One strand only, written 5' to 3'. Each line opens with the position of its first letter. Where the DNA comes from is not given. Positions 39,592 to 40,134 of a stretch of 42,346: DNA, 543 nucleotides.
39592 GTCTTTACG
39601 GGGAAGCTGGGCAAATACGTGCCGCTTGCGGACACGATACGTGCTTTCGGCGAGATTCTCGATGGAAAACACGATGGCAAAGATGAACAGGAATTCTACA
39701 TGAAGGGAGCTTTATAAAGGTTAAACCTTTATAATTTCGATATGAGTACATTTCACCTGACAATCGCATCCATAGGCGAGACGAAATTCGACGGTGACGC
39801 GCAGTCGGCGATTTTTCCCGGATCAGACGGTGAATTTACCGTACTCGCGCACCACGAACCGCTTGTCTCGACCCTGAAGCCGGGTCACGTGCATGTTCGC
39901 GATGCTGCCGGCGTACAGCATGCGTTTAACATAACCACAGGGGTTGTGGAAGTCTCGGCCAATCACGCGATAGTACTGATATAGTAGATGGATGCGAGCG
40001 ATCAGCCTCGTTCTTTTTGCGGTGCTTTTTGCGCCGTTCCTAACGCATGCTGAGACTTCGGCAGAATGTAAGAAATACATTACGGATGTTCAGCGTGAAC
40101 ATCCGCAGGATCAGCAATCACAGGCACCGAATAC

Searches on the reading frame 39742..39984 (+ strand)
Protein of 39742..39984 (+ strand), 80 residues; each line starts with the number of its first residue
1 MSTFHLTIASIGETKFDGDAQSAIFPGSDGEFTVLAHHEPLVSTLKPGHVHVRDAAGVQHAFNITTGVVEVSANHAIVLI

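Call 67: find_encoding_contigs(protein=window:39742-39984:+, flank=6000, max_places=10)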
Protein window:39742-39984:+ (80 aa): 1 contig read that carries it; 1 place shown.
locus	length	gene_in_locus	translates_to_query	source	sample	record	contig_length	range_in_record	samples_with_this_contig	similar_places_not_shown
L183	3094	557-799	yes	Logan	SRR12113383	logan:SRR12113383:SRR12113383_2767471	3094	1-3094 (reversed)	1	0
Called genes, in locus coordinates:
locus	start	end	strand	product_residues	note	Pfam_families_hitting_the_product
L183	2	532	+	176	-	?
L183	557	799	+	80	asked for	PF02823:ATP-synt_DE_N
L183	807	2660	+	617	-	-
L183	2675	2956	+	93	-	PF12647:RNHCP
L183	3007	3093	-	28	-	?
